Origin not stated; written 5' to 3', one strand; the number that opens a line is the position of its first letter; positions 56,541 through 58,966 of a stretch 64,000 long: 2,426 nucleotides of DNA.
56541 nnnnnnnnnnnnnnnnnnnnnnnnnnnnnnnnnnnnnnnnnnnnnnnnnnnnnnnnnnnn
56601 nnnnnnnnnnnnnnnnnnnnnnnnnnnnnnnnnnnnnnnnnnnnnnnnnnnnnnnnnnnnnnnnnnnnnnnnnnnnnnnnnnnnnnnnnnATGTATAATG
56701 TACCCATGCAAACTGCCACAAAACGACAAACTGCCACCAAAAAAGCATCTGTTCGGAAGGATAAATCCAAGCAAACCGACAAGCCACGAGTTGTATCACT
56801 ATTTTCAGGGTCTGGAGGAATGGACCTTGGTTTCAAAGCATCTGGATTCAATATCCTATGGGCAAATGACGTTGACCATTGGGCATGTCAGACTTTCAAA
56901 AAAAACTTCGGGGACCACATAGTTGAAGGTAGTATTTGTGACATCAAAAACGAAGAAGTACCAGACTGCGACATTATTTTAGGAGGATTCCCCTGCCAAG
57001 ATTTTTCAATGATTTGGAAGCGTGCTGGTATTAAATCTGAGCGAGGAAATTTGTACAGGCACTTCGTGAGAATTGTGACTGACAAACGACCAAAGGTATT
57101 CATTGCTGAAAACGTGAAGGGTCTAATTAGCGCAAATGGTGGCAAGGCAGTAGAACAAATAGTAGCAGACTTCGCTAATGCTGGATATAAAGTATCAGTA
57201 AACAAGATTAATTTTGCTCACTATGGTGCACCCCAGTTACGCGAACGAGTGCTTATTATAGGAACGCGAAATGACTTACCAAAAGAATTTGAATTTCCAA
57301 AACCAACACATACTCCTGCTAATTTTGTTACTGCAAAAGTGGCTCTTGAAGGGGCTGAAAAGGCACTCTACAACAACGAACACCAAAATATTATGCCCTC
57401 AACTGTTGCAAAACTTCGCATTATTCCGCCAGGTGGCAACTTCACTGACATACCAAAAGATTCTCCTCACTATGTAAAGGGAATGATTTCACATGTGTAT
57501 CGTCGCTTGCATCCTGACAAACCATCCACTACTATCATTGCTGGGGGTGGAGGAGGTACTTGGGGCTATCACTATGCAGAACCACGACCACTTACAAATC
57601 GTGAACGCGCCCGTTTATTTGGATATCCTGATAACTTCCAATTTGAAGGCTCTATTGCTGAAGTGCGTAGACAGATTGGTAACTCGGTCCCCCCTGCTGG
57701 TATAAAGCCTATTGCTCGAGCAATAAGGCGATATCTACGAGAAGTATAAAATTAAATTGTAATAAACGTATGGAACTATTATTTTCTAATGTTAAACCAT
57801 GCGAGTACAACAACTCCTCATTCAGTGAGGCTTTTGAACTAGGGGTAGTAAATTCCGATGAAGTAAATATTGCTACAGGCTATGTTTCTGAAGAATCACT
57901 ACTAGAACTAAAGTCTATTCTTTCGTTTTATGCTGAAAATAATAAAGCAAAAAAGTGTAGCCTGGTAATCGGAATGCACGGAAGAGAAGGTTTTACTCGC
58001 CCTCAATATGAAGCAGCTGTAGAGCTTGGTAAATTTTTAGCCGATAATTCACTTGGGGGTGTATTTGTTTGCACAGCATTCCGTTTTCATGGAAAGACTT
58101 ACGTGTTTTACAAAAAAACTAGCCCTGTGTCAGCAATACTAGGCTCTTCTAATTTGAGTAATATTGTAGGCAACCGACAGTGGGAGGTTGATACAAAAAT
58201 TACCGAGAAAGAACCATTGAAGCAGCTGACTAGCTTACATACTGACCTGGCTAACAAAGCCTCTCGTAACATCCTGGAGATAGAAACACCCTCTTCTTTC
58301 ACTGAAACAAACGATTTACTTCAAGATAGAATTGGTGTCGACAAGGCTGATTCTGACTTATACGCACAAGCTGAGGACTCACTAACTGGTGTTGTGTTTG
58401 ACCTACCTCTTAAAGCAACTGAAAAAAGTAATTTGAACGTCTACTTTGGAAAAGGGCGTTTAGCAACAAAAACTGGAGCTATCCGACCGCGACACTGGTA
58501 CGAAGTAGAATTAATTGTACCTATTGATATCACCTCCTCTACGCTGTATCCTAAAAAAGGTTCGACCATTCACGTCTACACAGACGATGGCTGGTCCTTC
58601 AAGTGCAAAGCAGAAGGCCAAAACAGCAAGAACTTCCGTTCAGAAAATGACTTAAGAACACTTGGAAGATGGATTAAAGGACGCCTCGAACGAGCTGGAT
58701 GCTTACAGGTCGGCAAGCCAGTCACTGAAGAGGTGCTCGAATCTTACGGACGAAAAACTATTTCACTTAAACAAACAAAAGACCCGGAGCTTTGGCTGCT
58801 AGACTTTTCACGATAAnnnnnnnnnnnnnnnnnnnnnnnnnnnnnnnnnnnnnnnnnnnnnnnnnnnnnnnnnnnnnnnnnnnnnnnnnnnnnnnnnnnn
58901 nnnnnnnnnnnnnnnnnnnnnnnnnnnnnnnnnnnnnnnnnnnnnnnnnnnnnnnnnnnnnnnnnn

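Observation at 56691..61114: Four-gene plus-strand defence cassette: C5-MTase, PLD-family nuclease, Z1-type ATPase, small HEPN-like protein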

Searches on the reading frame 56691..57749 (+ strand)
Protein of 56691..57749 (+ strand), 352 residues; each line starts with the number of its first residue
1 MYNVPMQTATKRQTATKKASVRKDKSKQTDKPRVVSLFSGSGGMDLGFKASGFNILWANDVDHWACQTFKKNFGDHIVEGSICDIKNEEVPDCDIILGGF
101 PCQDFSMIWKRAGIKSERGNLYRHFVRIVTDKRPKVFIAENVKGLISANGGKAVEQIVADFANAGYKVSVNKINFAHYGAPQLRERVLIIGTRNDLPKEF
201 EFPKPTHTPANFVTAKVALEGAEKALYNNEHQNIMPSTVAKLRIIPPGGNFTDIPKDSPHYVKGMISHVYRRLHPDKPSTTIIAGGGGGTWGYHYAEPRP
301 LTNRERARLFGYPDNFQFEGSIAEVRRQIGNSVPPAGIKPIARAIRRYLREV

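Call 3: search_protein_families(library=pfam, proteins=[window:56691-57749:+], max_evalue=0.1)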
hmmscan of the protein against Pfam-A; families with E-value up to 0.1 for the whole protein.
window:56691-57749:+ (352 aa): 1 family
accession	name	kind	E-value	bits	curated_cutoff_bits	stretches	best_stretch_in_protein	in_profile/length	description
PF00145.23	DNA_methylase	-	3.6e-79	267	22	1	33-346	2-323/324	C-5 cytosine-specific DNA methylase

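Call 4: search_protein_families(library=padloc, proteins=[window:56691-57749:+], max_evalue=0.1)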
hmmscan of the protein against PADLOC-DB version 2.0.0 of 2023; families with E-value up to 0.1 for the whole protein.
window:56691-57749:+ (352 aa): 65 families (the best 25 are shown)
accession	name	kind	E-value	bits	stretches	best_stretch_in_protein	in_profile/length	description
PDLC03378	MTase_II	-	3.1e-115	383.1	1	31-351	2-332/344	Type II methyltransferase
PDLC03272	MTase_II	-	7.5e-84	280.2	1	8-350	51-391/407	Type II methyltransferase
PDLC03234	MTase_II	-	1.5e-76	256.1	2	31-220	4-200/375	Type II methyltransferase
PDLC03326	MTase_II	-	4.7e-73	244.7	2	30-210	3-192/412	Type II methyltransferase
PDLC00027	DruM2|DruM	-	1.1e-71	240.1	2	27-285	7-251/361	DNA cytosine methylase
PDLC00033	DruM2|DruM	-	3.7e-69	231.8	1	16-350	6-365/368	DNA cytosine methylase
PDLC00031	DruM2|DruM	-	2.4e-68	228.9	2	27-212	7-191/361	DNA cytosine methylase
PDLC00026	DruM2|DruM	-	1.5e-63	213.4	1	30-350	3-319/336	DNA cytosine methylase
PDLC03223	MTase_II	-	6.1e-56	187.9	2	34-196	6-213/469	Type II methyltransferase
PDLC03307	MTase_II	-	4.6e-50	168.9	1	35-351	4-371/382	Type II methyltransferase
PDLC02650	DrmMII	-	1.6e-48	163.7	2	34-147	11-138/435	DrmMII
PDLC03237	MTase_II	-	1e-47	160.7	2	34-198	796-974/1036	Type II methyltransferase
PDLC00030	DruM2|DruM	-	8.1e-47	158.2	2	28-201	2-193/380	DNA cytosine methylase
PDLC03330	MTase_II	-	1.3e-46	157.3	1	31-350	98-427/430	Type II methyltransferase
PDLC02649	DrmMII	-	6.3e-46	155.2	3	76-207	99-232/422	DrmMII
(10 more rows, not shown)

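Call 5: search_protein_families(library=ncbifam, proteins=[window:56691-57749:+], max_evalue=0.1)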
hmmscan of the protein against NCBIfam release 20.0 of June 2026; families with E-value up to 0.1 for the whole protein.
window:56691-57749:+ (352 aa): 2 families
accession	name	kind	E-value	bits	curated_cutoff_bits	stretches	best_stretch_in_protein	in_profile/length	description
TIGR00675.1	dcm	superfamily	2.9e-73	247.4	100.65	1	34-345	1-329/329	DNA (cytosine-5-)-methyltransferase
NF007772.0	PRK10458.1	subfamily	2.5e-23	82.4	710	2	81-200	158-294/472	DNA cytosine methylase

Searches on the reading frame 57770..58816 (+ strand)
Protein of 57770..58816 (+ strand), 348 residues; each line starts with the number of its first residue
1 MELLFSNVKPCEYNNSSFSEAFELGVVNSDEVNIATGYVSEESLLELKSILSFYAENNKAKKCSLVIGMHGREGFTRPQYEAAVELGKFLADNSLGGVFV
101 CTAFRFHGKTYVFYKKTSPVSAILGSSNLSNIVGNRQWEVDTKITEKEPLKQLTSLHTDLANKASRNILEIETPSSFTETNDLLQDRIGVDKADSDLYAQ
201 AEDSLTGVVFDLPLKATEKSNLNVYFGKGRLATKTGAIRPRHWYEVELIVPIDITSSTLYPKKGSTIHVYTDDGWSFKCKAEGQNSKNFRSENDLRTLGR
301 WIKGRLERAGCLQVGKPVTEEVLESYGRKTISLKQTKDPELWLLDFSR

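Call 3: search_protein_families(library=pfam, proteins=[window:57770-58816:+], max_evalue=0.1)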
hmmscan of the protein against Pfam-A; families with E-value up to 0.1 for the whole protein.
window:57770-58816:+ (348 aa): 3 families
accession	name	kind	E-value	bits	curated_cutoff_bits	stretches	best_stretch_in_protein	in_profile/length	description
PF20731.2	RE_NgoFVII_C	-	6.2e-35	120.5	23.8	1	204-336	5-130/131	NgoFVII C-terminal B3-like DNA-binding domain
PF09565.16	RE_NgoFVII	-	1.6e-30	106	23.8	1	27-172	14-161/162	NgoFVII restriction endonuclease N-terminal PLD domain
PF13091.12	PLDc_2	-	0.011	16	27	1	81-154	56-125/132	PLD-like domain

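Call 4: search_protein_families(library=padloc, proteins=[window:57770-58816:+], max_evalue=0.1)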
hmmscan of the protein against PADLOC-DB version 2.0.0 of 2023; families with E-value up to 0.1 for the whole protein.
window:57770-58816:+ (348 aa): 1 family
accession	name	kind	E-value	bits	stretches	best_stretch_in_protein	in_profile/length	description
PDLC03530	REase_II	-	5.1e-99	329.6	1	1-347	1-345/350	Type II restriction enzyme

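Call 5: search_protein_families(library=ncbifam, proteins=[window:57770-58816:+], max_evalue=0.1)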
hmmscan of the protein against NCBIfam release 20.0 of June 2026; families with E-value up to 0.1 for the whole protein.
window:57770-58816:+ (348 aa): 0 families

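Call 6: search_solved_structures(query=window:57770-58816:+, max_evalue=0.01, show_alignments=1)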
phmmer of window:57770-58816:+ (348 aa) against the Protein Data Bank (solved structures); distinct sequences matched with E-value up to 0.01: 2.
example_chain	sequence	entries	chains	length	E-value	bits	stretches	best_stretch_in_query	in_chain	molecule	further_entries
4rct_A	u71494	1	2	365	9.6e-77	261.4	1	2-347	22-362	Restriction endonuclease R.NgoVII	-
4rd5_A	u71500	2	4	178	2.3e-47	164.8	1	185-347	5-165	Restriction endonuclease R.NgoVII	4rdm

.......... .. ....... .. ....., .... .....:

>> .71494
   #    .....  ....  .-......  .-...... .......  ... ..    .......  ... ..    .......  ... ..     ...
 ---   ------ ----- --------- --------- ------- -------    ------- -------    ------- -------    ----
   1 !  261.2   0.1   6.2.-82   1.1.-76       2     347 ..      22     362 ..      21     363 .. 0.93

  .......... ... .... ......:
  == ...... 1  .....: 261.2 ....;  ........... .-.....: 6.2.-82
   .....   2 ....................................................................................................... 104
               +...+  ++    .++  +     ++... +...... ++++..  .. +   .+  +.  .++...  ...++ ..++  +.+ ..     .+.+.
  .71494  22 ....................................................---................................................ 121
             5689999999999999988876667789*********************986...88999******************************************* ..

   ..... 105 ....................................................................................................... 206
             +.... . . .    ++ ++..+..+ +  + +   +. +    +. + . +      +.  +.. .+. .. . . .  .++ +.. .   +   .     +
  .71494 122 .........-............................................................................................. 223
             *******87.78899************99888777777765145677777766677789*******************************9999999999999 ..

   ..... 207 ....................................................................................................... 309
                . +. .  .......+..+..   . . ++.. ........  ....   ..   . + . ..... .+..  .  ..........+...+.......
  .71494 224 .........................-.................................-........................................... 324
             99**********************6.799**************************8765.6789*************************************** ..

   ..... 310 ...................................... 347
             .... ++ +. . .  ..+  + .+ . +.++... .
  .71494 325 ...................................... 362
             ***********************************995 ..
